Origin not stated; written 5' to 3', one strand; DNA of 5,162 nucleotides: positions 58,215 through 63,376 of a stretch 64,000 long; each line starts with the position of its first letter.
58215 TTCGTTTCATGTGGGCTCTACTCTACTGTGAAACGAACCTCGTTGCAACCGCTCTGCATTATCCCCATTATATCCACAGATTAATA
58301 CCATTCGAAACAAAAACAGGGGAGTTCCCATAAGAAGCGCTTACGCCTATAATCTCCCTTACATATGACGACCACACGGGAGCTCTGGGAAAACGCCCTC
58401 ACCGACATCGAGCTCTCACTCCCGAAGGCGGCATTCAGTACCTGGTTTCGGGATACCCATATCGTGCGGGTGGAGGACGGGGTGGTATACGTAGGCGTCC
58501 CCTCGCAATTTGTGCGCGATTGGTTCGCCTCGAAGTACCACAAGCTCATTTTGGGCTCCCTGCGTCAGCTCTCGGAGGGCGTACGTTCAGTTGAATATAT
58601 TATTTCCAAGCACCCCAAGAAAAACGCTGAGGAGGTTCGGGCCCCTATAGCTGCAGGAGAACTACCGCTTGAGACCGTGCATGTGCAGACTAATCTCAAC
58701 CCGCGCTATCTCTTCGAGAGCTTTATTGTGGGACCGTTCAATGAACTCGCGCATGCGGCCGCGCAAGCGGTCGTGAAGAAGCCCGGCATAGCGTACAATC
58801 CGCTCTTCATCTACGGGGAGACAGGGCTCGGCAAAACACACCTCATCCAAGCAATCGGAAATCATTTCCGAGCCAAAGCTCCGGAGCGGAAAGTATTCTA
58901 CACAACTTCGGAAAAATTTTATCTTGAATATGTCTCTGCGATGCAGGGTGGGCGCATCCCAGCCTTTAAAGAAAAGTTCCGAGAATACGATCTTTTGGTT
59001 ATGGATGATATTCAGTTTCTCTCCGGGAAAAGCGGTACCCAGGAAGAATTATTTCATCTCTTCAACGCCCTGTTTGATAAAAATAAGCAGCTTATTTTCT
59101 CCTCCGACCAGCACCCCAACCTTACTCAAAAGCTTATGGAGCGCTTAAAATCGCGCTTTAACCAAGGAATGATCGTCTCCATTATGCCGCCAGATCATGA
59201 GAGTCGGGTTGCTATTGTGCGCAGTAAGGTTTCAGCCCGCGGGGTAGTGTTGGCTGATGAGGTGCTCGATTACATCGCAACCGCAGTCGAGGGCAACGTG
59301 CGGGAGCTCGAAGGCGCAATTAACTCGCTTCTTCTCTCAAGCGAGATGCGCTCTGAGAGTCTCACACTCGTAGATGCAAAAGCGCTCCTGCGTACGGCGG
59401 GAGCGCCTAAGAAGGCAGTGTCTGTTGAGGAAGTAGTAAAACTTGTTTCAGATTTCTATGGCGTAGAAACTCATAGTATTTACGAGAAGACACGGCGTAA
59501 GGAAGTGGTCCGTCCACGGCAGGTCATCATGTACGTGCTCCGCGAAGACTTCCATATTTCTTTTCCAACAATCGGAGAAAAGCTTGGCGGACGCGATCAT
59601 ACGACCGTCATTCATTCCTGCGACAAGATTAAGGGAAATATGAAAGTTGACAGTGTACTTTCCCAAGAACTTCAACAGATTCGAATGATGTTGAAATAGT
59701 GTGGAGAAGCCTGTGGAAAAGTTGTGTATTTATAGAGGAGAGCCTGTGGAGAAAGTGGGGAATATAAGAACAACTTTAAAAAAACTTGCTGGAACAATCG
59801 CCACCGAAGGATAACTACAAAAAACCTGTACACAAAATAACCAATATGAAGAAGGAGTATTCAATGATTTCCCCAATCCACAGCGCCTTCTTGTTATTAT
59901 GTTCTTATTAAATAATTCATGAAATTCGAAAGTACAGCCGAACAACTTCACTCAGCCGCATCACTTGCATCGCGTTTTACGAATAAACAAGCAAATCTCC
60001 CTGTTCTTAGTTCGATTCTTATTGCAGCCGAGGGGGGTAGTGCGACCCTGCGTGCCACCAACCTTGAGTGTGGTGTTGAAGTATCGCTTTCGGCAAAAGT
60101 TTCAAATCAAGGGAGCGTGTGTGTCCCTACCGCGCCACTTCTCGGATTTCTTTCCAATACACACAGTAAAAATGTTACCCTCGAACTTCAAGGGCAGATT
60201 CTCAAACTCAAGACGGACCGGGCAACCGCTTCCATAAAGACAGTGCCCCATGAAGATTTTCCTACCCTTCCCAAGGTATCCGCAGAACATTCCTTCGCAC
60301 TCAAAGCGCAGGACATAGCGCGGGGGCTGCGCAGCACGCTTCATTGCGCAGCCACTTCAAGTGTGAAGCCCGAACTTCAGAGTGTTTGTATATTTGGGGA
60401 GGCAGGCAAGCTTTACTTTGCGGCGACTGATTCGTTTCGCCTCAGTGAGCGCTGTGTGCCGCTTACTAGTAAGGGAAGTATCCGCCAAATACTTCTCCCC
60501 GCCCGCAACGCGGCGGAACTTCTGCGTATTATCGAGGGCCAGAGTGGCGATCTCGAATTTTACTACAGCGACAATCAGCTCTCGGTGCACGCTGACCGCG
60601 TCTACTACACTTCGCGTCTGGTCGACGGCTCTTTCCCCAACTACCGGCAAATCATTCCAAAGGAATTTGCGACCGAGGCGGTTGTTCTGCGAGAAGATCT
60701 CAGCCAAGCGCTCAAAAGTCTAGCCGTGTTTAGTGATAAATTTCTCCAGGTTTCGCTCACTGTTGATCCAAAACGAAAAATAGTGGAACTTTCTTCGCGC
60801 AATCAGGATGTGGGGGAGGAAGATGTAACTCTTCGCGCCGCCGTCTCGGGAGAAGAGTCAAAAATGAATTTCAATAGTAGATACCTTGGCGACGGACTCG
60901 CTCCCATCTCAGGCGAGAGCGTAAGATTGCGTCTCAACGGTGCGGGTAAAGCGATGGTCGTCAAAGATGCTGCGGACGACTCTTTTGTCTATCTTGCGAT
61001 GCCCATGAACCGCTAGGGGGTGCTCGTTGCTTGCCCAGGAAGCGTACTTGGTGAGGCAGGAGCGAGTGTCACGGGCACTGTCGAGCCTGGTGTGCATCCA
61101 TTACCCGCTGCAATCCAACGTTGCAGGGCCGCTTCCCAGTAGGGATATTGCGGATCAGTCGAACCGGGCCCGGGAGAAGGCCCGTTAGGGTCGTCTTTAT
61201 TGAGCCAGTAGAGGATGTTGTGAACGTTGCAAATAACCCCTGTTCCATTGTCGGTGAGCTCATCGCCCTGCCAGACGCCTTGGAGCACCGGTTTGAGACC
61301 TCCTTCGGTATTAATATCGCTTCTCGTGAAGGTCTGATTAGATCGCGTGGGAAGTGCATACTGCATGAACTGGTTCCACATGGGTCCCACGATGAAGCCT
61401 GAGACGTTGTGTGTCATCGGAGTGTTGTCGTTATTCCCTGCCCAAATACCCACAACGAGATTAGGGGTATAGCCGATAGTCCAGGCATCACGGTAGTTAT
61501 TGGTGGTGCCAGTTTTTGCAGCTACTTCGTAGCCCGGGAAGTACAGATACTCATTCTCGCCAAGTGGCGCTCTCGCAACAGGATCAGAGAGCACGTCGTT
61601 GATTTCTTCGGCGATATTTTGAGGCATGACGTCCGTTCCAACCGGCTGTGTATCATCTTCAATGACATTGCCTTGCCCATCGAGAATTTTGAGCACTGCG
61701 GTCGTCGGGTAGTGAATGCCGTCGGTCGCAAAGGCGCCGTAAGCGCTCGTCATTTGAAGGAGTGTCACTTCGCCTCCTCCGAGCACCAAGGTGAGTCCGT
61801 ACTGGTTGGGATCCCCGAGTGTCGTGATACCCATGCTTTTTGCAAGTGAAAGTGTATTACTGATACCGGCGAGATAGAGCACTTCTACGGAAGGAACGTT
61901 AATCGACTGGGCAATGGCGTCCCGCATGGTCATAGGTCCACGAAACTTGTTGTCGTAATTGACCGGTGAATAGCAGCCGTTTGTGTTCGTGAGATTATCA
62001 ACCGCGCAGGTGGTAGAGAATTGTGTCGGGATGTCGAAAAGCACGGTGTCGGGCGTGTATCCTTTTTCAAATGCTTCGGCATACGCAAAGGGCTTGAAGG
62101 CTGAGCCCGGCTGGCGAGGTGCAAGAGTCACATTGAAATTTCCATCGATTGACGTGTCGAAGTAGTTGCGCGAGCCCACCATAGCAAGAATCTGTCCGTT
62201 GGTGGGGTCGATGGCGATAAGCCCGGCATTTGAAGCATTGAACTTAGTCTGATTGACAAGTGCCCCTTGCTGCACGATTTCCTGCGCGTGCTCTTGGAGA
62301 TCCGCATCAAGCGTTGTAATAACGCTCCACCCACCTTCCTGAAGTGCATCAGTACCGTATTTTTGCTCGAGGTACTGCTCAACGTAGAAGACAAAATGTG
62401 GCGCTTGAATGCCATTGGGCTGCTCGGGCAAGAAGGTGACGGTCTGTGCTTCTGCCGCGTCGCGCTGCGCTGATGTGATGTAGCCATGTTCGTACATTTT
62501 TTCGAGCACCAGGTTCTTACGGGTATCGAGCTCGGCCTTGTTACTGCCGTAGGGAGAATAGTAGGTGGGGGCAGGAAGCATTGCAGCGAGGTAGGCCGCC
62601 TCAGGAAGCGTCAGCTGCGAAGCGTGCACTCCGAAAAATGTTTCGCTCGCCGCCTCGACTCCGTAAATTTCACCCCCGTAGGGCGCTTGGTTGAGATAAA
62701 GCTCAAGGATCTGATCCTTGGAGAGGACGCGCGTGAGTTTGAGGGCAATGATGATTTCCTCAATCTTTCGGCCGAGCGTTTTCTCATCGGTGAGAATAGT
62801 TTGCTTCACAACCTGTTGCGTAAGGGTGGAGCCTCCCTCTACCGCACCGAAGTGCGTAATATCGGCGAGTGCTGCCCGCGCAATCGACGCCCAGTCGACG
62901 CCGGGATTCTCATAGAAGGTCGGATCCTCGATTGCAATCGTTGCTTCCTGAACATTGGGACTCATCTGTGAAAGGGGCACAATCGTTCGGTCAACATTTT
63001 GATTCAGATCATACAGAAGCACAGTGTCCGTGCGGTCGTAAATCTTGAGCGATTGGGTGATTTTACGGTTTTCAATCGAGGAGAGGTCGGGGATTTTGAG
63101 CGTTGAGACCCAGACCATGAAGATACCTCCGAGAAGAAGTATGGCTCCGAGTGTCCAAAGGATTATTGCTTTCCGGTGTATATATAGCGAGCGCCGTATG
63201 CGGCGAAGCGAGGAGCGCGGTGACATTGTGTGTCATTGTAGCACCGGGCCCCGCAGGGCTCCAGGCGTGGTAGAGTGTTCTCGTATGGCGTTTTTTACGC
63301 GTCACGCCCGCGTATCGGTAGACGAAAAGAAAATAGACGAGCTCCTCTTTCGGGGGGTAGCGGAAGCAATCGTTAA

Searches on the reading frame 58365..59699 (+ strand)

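Call 56: search_protein_families(library=pfam, proteins=[window:58365-59699:+], max_evalue=0.00001)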
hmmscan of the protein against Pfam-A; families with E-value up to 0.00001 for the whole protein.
window:58365-59699:+ (444 aa): 5 families
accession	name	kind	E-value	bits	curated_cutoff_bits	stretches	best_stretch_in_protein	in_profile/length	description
PF00308.24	Bac_DnaA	-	2.8e-63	213.4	23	1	111-271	1-161/162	Bacterial DnaA ATPAse domain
PF08299.17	Bac_DnaA_C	-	1.2e-24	86.6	31.5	1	354-422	1-69/69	Bacterial dnaA protein helix-turn-helix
PF11638.13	DnaA_N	-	7.6e-14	51.6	24.6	1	6-66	2-63/65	DnaA N-terminal domain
PF01695.23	IstB_IS21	-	2.9e-08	33.9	24.1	1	148-246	96-192/238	IstB-like ATP binding protein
PF00004.35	AAA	-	3.9e-06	27.8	21.2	0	148-266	2-128/131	ATPase family associated with various cellular activities (AAA)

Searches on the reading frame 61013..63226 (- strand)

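Call 56: search_protein_families(library=pfam, proteins=[window:61013-63226:-], max_evalue=0.00001)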
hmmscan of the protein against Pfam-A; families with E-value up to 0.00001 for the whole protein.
window:61013-63226:- (737 aa): 2 families
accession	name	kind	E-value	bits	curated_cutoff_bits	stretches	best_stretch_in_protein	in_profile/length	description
PF00912.28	Transgly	-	3.3e-60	203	27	1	72-244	6-177/178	Transglycosylase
PF00905.27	Transpeptidase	-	6.8e-24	85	22.1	1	336-606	3-283/299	Penicillin binding protein transpeptidase domain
